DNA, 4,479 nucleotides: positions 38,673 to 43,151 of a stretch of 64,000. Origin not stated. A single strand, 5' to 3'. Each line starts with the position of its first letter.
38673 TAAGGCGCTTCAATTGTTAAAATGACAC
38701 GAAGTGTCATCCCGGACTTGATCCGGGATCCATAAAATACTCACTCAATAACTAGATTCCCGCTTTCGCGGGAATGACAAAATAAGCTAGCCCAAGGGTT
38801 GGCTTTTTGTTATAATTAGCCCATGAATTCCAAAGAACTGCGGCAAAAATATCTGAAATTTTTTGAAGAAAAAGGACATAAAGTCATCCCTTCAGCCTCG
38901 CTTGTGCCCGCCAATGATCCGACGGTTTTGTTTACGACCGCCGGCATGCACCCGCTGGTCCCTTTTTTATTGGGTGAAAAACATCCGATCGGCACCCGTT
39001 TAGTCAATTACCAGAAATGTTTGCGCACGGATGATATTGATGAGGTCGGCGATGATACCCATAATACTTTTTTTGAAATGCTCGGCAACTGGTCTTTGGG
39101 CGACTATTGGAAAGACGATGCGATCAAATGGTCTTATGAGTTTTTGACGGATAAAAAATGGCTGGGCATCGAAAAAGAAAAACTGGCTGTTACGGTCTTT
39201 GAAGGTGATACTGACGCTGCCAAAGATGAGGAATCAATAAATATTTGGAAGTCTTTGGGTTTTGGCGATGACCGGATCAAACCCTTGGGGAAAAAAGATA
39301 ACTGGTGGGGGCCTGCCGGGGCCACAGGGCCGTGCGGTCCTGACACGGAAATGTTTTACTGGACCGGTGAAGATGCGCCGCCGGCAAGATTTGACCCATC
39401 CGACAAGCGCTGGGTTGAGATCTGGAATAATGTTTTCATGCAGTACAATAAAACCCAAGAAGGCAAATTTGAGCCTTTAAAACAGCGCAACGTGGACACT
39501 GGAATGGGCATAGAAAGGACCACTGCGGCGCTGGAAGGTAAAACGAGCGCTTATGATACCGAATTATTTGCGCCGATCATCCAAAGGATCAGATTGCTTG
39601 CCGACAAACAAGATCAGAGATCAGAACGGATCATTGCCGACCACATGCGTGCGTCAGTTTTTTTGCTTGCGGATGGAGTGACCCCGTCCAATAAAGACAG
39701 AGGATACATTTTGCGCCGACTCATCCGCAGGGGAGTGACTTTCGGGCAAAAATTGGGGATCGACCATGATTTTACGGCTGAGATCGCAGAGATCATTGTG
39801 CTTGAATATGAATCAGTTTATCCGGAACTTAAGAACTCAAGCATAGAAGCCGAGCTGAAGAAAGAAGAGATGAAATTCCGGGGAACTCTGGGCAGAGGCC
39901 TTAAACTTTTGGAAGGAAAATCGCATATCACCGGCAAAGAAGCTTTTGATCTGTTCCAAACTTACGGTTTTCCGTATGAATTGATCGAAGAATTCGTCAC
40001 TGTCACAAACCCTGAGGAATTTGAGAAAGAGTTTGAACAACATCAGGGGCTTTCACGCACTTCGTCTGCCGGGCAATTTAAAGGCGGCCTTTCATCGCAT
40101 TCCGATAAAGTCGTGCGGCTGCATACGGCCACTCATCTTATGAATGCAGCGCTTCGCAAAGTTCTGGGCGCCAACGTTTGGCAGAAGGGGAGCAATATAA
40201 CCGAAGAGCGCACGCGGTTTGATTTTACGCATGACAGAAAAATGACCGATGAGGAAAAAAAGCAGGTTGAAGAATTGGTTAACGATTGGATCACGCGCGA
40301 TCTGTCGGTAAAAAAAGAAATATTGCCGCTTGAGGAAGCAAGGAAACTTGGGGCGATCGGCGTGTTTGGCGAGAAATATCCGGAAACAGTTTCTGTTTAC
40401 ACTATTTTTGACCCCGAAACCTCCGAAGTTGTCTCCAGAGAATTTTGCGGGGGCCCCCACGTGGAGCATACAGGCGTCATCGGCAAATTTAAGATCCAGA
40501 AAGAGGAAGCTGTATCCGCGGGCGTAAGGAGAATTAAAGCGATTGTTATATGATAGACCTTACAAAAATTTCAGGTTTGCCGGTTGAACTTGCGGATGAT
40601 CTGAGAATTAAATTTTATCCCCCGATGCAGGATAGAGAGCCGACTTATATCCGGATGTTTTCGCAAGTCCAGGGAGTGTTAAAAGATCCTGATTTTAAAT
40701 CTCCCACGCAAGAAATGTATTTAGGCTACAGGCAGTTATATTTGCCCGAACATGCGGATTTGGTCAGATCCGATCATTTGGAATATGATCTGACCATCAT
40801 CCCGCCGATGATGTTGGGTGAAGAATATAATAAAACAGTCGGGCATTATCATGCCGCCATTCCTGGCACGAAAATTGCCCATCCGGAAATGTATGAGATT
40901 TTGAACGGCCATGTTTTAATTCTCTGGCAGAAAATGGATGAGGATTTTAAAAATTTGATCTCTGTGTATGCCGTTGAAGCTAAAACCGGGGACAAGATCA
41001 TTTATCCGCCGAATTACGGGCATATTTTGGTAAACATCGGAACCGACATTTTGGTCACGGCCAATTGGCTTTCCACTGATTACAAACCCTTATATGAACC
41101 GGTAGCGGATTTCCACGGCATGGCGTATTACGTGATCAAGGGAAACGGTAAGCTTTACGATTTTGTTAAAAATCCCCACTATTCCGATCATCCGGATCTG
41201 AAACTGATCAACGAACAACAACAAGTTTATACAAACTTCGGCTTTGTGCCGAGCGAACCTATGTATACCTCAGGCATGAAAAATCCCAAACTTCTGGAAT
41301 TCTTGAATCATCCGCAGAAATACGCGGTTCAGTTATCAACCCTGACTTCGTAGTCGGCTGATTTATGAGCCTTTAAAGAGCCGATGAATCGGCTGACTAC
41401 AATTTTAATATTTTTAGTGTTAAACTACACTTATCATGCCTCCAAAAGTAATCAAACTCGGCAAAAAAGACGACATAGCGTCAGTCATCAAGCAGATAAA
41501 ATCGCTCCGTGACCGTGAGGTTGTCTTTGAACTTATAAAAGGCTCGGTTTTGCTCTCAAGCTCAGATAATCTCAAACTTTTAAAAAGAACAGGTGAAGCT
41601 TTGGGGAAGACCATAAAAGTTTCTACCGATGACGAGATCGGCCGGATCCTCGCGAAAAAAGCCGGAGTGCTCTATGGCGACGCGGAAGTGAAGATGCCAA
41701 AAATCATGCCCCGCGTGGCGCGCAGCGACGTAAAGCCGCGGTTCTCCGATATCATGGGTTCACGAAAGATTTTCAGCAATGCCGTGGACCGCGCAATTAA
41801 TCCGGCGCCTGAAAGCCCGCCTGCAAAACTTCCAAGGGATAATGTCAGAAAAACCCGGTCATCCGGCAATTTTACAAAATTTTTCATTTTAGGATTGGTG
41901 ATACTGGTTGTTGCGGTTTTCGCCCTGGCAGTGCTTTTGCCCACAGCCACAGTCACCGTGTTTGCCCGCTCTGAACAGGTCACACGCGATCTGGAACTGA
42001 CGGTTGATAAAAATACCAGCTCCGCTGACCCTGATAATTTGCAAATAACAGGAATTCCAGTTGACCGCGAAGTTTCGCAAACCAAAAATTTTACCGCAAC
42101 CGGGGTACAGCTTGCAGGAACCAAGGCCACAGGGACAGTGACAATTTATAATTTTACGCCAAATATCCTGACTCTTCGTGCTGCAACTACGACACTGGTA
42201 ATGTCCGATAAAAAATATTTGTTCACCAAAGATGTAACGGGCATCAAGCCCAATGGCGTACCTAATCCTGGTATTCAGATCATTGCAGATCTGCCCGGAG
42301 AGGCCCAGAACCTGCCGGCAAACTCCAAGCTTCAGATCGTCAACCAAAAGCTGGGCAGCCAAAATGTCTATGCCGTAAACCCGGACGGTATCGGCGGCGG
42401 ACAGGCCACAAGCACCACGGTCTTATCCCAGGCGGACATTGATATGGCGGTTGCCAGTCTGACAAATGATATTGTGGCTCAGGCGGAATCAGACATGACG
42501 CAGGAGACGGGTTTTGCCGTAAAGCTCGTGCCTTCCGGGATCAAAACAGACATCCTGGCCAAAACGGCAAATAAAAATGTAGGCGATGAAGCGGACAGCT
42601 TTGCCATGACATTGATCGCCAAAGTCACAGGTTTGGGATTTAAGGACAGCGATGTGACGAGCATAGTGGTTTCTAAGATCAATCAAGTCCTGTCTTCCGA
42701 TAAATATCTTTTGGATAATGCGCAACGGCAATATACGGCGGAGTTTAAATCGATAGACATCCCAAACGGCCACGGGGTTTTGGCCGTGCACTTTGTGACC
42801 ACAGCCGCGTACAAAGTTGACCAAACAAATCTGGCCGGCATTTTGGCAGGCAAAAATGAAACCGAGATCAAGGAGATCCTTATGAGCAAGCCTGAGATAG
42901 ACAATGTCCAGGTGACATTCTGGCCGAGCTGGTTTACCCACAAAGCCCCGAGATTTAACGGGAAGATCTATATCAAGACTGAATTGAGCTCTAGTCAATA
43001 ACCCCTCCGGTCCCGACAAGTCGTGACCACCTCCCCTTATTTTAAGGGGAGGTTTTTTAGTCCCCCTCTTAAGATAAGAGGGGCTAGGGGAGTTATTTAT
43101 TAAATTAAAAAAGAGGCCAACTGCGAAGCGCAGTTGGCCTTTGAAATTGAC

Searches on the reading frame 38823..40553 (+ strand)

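Call 79: search_protein_families(library=pfam, proteins=[window:38823-40553:+], max_evalue=0.001)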
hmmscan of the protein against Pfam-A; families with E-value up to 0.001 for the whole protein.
window:38823-40553:+ (576 aa): 2 families
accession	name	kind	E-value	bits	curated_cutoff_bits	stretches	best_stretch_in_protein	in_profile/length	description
PF01411.24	tRNA-synt_2c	-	6.9e-130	434.6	30.3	1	5-437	1-452/552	tRNA synthetases class II (A)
PF07973.19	tRNA_SAD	-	4e-15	55.9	24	1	523-571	1-43/44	Threonyl and Alanyl tRNA synthetase second additional domain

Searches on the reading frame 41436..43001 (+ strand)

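Call 79: search_protein_families(library=pfam, proteins=[window:41436-43001:+], max_evalue=0.001)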
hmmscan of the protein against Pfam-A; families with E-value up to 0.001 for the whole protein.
window:41436-43001:+ (521 aa): 1 family
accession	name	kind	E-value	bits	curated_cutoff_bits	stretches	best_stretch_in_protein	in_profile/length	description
PF04865.19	Baseplate_J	-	0.00034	20.4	21.1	1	225-323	17-110/255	Baseplate J-like protein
